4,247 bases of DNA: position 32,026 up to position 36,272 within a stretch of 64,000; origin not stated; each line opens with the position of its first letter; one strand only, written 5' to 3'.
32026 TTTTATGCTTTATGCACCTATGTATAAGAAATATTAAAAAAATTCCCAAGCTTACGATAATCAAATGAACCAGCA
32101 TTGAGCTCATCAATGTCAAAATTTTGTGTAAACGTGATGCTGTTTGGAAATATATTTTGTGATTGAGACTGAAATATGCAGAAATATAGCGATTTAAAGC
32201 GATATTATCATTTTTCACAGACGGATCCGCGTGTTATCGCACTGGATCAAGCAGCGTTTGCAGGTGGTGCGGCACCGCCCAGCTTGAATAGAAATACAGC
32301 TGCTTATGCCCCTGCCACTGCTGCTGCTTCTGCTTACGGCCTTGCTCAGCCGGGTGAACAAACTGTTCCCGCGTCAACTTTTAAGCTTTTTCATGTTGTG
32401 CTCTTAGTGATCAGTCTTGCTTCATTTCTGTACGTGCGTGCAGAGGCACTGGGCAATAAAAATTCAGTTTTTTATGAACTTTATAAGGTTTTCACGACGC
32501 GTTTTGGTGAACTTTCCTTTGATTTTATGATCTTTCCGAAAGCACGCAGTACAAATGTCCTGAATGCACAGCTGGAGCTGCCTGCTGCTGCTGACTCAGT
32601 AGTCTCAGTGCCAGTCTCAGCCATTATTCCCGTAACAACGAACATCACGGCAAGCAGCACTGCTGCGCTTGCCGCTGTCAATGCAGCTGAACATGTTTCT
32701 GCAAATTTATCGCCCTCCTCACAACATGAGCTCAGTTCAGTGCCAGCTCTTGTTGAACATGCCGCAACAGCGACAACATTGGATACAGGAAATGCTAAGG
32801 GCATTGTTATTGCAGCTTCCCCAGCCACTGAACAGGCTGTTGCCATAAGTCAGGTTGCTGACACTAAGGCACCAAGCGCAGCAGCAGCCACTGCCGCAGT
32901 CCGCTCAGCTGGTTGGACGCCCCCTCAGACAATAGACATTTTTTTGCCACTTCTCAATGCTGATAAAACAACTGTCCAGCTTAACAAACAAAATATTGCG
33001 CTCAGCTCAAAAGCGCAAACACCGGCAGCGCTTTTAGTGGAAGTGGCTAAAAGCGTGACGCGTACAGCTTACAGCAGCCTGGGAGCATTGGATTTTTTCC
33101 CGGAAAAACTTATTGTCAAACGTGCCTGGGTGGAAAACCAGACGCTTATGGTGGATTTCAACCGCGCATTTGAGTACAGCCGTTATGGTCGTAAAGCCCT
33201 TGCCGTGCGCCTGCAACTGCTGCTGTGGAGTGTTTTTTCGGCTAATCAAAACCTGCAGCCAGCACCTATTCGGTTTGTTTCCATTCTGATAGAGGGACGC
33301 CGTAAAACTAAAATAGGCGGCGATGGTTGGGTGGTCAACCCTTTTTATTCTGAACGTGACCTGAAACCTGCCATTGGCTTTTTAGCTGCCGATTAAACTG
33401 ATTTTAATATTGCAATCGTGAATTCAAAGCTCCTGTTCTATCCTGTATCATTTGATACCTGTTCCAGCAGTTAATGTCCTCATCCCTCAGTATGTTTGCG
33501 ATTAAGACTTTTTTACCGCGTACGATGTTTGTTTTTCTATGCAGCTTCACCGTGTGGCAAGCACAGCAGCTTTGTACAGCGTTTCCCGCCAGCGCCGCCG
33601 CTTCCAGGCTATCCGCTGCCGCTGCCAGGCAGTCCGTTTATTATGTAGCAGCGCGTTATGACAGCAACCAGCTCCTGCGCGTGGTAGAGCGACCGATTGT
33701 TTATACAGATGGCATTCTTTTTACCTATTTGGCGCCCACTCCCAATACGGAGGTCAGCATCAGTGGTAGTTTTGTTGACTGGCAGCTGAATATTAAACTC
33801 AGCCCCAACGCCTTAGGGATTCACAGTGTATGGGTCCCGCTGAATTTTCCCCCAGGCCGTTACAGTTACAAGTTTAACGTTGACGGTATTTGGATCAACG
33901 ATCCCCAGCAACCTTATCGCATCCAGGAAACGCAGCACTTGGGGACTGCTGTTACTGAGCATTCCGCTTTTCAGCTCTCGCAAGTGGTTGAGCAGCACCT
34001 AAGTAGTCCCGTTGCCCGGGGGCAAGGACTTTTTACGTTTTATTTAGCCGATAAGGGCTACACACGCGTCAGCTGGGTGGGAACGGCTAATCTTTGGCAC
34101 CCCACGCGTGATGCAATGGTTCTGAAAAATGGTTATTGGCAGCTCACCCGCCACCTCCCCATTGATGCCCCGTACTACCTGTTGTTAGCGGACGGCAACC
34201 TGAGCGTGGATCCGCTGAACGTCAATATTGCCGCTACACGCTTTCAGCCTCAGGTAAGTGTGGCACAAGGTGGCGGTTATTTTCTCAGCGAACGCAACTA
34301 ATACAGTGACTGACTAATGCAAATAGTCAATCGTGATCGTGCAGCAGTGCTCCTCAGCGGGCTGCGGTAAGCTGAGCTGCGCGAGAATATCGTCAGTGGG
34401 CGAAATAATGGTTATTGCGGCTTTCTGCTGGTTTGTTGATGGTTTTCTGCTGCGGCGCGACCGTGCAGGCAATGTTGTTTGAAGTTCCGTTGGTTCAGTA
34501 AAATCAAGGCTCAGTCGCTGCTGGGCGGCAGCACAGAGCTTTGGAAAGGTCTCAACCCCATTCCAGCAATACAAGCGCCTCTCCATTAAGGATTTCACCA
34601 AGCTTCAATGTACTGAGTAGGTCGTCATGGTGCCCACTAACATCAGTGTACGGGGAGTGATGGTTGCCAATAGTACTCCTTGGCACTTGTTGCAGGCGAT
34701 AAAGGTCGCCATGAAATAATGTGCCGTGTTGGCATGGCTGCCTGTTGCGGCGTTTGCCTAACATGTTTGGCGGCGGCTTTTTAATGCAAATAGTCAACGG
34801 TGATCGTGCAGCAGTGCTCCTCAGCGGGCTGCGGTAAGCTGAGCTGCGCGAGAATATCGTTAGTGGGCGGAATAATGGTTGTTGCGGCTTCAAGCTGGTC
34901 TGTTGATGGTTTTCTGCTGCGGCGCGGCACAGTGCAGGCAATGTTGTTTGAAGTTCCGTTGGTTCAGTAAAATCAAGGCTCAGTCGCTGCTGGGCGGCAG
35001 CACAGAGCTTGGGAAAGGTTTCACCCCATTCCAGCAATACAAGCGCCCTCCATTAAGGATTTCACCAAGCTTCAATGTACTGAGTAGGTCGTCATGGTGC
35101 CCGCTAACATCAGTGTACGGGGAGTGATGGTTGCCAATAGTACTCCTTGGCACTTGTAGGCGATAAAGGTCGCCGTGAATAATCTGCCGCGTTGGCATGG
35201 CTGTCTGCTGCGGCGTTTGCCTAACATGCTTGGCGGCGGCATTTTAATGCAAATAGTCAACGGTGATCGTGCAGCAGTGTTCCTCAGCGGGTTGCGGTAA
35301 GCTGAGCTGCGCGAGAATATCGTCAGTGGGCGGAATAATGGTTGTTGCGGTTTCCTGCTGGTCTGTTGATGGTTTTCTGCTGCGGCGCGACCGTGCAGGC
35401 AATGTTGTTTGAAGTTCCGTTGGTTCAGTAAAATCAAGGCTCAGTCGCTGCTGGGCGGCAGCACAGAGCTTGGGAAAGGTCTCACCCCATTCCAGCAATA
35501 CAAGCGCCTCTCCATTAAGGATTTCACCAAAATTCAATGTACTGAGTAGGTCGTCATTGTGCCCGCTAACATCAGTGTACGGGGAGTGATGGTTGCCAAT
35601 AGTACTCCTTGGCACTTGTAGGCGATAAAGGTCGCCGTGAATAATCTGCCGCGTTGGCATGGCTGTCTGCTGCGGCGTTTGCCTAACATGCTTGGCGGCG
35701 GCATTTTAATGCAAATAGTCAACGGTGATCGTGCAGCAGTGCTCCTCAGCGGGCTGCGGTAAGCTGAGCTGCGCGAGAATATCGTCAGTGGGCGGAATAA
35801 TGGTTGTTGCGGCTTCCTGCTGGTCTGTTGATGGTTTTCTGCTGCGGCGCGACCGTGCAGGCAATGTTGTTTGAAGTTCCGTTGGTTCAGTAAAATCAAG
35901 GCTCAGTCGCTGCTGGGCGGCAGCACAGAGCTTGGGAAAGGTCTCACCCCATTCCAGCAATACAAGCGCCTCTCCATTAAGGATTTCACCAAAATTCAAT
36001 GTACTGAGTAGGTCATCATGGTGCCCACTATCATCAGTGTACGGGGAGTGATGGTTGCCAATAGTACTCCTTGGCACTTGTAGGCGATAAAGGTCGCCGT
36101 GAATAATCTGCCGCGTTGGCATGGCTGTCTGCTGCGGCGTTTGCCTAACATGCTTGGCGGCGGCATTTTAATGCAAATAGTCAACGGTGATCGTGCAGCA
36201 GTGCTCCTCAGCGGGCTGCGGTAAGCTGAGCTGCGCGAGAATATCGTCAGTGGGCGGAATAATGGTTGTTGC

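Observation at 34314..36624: Five tandem ~462-bp copies of the 3' half of the essential gene tsaE fill the gap to a convergent gene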

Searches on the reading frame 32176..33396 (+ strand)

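Call 4: search_protein_families(library=pfam, proteins=[window:32176-33396:+], max_evalue=0.01)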
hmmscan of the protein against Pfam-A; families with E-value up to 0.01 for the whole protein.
window:32176-33396:+ (406 aa): 1 family
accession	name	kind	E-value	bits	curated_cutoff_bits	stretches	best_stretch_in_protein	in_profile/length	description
PF10646.14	Germane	-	0.0027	18.7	23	1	279-376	27-115/117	Sporulation and spore germination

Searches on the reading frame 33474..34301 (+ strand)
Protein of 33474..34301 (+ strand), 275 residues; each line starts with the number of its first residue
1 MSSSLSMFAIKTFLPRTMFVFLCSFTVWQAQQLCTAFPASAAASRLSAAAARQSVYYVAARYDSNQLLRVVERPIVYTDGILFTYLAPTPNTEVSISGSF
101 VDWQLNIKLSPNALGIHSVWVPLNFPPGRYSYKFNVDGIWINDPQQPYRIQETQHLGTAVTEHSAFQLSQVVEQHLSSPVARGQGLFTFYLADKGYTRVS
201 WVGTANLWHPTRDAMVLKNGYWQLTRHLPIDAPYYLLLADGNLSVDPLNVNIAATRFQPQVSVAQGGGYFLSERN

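Call 4: search_protein_families(library=pfam, proteins=[window:33474-34301:+], max_evalue=0.01)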
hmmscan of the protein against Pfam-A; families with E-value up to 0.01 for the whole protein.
window:33474-34301:+ (275 aa): 1 family
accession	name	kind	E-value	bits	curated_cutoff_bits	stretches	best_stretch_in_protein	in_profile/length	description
PF16561.11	AMPK1_CBM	-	8.5e-13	48.8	26.8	1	92-156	12-73/85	Glycogen recognition site of AMP-activated protein kinase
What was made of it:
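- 33474..34301 (+): Convergent neighbour, a 275-aa protein with a glycogen-binding AMPK1_CBM domain. It is intact and not part of the repeat. Pfam PF16561 E=8.5e-13 (call 4).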

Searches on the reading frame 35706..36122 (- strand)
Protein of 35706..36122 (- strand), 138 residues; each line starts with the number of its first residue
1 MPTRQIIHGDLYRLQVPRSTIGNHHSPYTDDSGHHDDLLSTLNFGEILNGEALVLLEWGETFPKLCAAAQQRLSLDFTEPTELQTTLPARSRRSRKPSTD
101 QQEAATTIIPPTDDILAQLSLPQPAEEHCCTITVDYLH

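Call 4: search_protein_families(library=pfam, proteins=[window:35706-36122:-], max_evalue=0.01)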
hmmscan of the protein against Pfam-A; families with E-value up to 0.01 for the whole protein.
window:35706-36122:- (138 aa): 1 family
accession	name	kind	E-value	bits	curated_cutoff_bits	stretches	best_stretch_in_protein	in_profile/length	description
PF02367.23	TsaE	-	0.0012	19.2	26.6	1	4-79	67-120/128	Threonylcarbamoyl adenosine biosynthesis protein TsaE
